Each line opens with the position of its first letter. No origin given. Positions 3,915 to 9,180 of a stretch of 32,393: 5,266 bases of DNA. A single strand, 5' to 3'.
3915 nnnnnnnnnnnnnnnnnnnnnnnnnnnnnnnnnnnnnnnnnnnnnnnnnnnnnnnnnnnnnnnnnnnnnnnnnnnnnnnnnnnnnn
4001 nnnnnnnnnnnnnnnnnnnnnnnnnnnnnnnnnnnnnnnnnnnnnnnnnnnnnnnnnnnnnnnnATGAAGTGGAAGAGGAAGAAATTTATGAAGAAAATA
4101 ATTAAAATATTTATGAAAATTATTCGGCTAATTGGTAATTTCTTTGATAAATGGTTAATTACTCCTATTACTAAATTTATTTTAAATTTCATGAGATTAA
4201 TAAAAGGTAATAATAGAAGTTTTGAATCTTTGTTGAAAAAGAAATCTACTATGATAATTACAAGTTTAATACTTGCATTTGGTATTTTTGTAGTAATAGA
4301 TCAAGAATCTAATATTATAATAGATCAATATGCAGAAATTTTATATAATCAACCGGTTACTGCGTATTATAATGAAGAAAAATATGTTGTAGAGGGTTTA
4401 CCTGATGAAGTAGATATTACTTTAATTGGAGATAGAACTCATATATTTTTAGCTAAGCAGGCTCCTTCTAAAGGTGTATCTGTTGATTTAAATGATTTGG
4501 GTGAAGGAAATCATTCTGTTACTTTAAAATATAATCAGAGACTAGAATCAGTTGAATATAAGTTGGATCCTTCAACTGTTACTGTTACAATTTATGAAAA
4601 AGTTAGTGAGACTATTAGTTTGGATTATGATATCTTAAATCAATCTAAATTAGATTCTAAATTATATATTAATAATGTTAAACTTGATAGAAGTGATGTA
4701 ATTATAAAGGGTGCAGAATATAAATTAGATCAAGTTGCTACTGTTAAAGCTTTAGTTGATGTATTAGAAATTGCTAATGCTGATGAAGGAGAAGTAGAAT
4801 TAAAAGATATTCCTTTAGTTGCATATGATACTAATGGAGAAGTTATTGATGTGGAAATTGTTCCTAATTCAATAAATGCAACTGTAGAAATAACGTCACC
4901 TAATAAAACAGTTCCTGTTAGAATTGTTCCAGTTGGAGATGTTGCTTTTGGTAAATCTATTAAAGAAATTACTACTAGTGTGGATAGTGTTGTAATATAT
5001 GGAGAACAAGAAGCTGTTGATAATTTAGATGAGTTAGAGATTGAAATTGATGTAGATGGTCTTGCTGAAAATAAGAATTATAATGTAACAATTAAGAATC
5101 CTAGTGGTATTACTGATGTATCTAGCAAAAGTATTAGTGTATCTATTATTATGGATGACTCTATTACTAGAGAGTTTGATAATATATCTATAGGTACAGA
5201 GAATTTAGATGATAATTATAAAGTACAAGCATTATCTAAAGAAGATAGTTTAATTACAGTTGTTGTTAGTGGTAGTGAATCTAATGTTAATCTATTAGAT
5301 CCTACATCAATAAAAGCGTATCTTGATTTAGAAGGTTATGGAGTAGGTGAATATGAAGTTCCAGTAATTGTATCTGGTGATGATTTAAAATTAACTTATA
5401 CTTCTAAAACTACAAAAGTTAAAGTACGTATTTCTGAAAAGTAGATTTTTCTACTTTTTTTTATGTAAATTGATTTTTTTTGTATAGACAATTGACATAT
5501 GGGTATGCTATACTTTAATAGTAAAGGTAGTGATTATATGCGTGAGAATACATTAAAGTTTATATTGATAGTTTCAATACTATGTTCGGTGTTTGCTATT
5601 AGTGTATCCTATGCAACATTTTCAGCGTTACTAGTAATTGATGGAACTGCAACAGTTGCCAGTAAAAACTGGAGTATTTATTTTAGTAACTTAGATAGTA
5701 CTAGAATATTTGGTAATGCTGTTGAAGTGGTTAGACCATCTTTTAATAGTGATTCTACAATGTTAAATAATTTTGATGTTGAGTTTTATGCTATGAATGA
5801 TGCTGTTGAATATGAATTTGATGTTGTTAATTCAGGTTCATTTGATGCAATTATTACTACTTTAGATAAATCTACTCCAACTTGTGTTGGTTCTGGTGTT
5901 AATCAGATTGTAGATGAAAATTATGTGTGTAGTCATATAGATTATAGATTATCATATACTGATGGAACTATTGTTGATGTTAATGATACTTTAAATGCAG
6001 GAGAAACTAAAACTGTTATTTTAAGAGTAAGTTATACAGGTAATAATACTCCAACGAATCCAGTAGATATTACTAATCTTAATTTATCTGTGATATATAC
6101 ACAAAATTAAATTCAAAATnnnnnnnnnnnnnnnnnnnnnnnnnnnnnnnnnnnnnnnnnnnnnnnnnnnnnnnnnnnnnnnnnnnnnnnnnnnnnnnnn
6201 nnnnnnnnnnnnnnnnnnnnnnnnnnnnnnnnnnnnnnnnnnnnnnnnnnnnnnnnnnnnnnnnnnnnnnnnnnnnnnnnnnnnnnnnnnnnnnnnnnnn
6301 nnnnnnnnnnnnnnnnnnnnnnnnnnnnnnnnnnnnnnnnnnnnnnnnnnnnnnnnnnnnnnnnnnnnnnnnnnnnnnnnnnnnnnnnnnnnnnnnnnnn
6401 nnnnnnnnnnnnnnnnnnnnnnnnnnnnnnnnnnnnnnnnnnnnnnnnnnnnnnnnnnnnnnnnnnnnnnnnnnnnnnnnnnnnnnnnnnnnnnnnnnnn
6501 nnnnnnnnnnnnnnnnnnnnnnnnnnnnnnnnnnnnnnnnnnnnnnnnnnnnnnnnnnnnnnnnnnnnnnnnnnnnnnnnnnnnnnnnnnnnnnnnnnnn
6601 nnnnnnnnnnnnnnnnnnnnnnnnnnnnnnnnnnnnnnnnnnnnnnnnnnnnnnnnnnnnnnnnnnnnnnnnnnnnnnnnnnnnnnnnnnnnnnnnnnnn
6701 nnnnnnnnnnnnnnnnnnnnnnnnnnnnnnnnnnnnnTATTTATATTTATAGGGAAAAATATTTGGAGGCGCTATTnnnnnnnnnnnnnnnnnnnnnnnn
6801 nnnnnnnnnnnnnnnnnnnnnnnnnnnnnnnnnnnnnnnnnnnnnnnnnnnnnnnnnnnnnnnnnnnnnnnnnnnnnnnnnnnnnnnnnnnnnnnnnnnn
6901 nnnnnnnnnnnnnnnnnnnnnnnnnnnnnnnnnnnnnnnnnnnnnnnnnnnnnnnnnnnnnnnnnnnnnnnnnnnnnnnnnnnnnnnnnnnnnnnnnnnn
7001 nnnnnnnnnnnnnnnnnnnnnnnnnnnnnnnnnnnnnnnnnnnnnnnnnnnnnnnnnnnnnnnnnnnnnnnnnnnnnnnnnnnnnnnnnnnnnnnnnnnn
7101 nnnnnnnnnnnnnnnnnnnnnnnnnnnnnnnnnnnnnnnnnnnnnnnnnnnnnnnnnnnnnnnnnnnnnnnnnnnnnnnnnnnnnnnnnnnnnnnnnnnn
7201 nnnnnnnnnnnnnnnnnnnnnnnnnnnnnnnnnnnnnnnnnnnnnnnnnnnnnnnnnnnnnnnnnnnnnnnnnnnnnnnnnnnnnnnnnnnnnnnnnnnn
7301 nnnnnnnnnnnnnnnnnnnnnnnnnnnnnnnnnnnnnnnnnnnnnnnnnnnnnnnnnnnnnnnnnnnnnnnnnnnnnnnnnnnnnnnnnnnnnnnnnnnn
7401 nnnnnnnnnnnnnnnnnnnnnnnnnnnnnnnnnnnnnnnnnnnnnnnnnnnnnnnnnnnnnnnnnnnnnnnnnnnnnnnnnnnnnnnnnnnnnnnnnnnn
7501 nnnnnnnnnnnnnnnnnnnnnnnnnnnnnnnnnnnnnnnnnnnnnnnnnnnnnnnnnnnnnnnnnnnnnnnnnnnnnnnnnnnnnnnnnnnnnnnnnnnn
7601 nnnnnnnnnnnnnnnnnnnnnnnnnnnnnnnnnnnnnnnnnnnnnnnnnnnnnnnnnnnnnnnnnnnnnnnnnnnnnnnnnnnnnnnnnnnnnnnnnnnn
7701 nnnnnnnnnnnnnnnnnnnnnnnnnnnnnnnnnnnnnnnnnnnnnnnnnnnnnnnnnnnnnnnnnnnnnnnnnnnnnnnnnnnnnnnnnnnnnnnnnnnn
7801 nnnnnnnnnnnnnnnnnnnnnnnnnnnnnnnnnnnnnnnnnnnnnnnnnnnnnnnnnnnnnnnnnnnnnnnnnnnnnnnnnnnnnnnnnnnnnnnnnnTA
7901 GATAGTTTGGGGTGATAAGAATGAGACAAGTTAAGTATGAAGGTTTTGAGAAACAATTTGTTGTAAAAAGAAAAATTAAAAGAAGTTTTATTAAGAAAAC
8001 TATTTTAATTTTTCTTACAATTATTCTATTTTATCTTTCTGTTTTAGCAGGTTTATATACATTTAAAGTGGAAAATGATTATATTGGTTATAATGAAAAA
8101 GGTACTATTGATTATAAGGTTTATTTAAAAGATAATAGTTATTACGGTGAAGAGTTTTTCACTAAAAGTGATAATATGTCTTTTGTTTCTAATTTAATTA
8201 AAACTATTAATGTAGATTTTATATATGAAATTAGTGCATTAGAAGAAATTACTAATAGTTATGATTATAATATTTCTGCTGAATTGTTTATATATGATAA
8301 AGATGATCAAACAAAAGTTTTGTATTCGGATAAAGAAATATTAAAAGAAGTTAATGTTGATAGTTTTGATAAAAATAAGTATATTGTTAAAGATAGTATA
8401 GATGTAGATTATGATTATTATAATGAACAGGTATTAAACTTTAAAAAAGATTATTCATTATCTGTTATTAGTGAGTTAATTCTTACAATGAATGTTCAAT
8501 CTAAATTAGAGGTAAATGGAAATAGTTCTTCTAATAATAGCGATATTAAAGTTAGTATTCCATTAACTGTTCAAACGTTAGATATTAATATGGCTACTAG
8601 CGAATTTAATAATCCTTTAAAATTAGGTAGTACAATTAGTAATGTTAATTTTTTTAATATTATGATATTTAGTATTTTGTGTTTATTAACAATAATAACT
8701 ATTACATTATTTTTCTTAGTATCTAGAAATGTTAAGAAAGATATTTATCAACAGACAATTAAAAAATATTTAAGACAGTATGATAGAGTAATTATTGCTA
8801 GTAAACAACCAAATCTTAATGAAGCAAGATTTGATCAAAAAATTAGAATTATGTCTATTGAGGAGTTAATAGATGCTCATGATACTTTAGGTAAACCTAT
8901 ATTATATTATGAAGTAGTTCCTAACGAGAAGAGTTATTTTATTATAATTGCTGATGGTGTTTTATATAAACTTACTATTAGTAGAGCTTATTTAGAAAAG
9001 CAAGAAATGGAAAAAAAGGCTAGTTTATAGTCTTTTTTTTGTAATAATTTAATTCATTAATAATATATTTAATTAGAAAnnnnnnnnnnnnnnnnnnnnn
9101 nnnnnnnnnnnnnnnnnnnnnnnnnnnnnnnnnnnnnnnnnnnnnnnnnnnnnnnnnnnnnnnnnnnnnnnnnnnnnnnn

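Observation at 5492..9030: TasA/BsaA-like secreted-fibre operon with non-standard composition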

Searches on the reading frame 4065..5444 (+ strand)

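Call 3: search_protein_families(library=pfam, proteins=[window:4065-5444:+], max_evalue=0.1)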
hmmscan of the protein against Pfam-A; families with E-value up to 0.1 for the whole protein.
window:4065-5444:+ (459 aa): 2 families
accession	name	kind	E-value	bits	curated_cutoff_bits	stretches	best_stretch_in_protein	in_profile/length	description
PF07949.17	YbbR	-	4.2e-25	88.3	22.3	4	283-361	1-81/81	YbbR-like protein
PF20585.4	Pectate_lyase_5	-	0.0075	16.9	24.3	1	182-259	20-96/126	Putative pectate lyase-like adhesive domain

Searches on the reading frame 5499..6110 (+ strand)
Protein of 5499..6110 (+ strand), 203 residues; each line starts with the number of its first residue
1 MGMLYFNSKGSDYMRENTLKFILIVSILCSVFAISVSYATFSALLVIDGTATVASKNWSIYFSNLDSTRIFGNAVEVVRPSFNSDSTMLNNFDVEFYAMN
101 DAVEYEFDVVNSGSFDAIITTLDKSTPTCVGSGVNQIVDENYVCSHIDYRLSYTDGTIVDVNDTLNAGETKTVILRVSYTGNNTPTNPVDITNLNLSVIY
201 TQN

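Call 3: search_protein_families(library=pfam, proteins=[window:5499-6110:+], max_evalue=0.1)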
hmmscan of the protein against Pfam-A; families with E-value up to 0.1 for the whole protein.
window:5499-6110:+ (203 aa): 0 families

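Call 4: search_protein_families(library=ncbifam, proteins=[window:5499-6110:+], max_evalue=0.1)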
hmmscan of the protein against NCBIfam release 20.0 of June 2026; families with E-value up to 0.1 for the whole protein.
window:5499-6110:+ (203 aa): 1 family
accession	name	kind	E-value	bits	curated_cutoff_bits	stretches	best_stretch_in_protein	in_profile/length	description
NF041262.1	colicin_Z_Cterm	domain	0.077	13.3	50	0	68-101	15-46/87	colicin Z C-terminal domain-related protein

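Call 48: list_cluster_members(proteins=[P0001, window:5538-6110:+, window:6777-7901:+, window:7921-9030:+, window:7912-9030:+])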
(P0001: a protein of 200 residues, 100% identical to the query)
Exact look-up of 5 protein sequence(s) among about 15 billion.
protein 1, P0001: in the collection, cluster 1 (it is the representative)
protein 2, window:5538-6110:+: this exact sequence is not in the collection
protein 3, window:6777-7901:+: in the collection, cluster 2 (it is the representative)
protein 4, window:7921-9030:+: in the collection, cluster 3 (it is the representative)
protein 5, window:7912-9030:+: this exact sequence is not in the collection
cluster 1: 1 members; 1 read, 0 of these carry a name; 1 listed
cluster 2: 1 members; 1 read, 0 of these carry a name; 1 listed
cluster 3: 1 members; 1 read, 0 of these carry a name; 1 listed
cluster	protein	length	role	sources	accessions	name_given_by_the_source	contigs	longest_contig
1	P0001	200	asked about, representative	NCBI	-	-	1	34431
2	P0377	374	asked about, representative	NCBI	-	-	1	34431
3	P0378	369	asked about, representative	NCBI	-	-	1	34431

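Call 49: predict_structure(alignment_id=A4)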
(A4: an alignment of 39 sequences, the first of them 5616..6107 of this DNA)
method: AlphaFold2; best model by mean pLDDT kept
length: 164 residues; sequences in the alignment: 39
mean_pLDDT: 93.6   pTM: 0.83
mean pLDDT of the five models: 93.6, 93.5, 93.3, 92.1, 90.8
residues with pLDDT >= 90: 138; 70-90: 23; 50-70: 3; < 50: 0
segments of 3 or more residues with pLDDT < 50: none
pLDDT, mean of each block of 10 residues (from residue 1): 78 91 93 97 81 93 97 97 96 97 97 97 98 97 95 95 93
secondary structure, 60 per line:
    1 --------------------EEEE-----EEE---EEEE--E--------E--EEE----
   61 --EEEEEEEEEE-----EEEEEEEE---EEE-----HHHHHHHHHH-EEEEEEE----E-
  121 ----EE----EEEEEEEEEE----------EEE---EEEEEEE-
elements in order: E21-24 E30-32 E36-39 E54-56 E63-72 E78-85 E89-91 H97-106 E108-114 E131-140 E151-153 E157-163

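Call 51: fold_search(model_id=the predicted structure, library=pdb)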
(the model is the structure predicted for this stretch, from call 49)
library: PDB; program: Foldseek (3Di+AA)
matches with E <= 10: 1056; with E <= 0.001: 0
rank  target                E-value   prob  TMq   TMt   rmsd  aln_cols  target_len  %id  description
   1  7b0x_I                1.8e-02  0.97  0.36  0.41  10.8       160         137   11  Crystal structure of the ternary complex of the E. coli type 1 pilus proteins FimC, FimI and the N-terminal domain of  (released 2021-12-08)
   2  8aur_A                1.8e-02  0.97  0.39  0.30   9.0       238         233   12  Cryo-EM structure of a TasA fibre (released 2022-11-30)
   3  2wob_E                2.0e-02  0.75  0.25  0.26  15.3       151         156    7  3b' carbohydrate-binding module from the Cel9V glycoside hydrolase from Clostridium thermocellum. Orthorhombic structu (released 2009-12-29)
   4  8eht_B                2.9e-02  0.87  0.35  0.34  16.8       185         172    9  Cryo-EM reconstruction of the CS20 bacterial adhesion pili (released 2023-03-22)
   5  9fx8_I                3.2e-02  0.82  0.28  0.32  13.4       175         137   12  Cryo-EM structure of the FimI-bound type 1 pilus assembly platform complex - Local refinement (released 2025-06-04)
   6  2wnx                  3.6e-02  0.69  0.27  0.28  14.5       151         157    9  3b' carbohydrate-binding module from the Cel9V glycoside hydrolase from Clostridium thermocellum (released 2009-12-29)
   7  9ppp_A                3.8e-02  0.82  0.26  0.19  10.2       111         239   11  Structure of Alpha Appendage of AP2 bound to the extended FxDxF motif derived of CCDC32 (released 2026-04-08)
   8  7ohi_A                4.0e-02  0.66  0.26  0.18  17.2       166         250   11  FCHO1-peptide-AP2 alpha ear complex (released 2022-06-01)
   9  2wob_C                4.2e-02  0.54  0.23  0.25  16.1       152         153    9  3b' carbohydrate-binding module from the Cel9V glycoside hydrolase from Clostridium thermocellum. Orthorhombic structu (released 2009-12-29)
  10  1b9k                  4.7e-02  0.84  0.26  0.19  10.3       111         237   10  ALPHA-ADAPTIN APPENDAGE DOMAIN, FROM CLATHRIN ADAPTOR AP2 (released 1999-07-06)
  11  4dwh_D                4.7e-02  0.66  0.28  0.33  13.2       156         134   11  Structure of the major type 1 pilus subunit FIMA bound to the FIMC (2.5 A resolution) (released 2012-05-30)
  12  6xx1_C                4.7e-02  0.41  0.26  0.28  16.4       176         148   11  The unique CBM3-Clocl_1192 of Hungateiclostridium clariflavum (released 2020-05-06)
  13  2vj0_A                4.9e-02  0.80  0.26  0.18  10.0       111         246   10  Crystal structure of the alpha-adaptin appendage domain, from the AP2 adaptor complex, in complex with an FXDNF peptid (released 2007-12-25)
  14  5n2b_B                5.2e-02  0.84  0.33  0.38  11.7       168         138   10  The crystal structure of Burkholderia pseudomallei antigen and type I fimbria protein BPSL1626. (released 2018-01-17)
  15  5l7u_A                5.2e-02  0.60  0.28  0.10  11.2       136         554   12  Crystal structure of BvGH123 with bound GalNAc (released 2017-03-22)
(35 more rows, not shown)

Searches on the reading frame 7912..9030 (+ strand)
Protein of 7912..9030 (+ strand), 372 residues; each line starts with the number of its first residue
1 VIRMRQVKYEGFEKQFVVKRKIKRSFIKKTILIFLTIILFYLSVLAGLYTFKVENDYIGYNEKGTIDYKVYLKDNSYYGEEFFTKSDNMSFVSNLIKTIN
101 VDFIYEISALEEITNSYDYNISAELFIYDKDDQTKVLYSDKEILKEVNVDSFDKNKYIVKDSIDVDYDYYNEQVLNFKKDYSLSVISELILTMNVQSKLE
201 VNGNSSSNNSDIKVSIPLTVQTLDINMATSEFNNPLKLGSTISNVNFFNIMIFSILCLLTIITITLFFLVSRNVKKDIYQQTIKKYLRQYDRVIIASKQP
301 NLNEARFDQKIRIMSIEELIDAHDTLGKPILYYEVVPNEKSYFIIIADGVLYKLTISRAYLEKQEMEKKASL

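Call 3: search_protein_families(library=pfam, proteins=[window:7912-9030:+], max_evalue=0.1)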
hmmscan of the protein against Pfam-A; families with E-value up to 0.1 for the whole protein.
window:7912-9030:+ (372 aa): 2 families
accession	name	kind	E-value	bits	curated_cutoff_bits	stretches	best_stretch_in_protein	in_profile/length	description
PF00335.26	Tetraspanin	-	0.061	13.4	32.1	0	247-291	78-121/225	Tetraspanin family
PF06653.16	Claudin_3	-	0.064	13.7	28.7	0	250-287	58-94/163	Tight junction protein, Claudin-like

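Call 4: search_protein_families(library=ncbifam, proteins=[window:7912-9030:+], max_evalue=0.1)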
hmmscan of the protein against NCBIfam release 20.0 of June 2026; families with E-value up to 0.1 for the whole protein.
window:7912-9030:+ (372 aa): 0 families

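Call 17: search_protein_families(library=pfam, proteins=[window:7912-9030:+, window:7921-9030:+], max_evalue=10)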
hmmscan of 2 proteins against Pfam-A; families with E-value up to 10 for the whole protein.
window:7912-9030:+ (372 aa): 2 families
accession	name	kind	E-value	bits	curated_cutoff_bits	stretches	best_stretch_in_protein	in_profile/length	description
PF00335.26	Tetraspanin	-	0.061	13.4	32.1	1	247-291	78-121/225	Tetraspanin family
PF06653.16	Claudin_3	-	0.064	13.7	28.7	1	250-287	58-94/163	Tight junction protein, Claudin-like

window:7921-9030:+ (369 aa): 2 families
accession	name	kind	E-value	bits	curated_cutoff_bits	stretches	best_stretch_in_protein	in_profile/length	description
PF00335.26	Tetraspanin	-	0.06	13.4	32.1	1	244-288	78-121/225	Tetraspanin family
PF06653.16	Claudin_3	-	0.093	13.1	28.7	1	247-284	58-94/163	Tight junction protein, Claudin-like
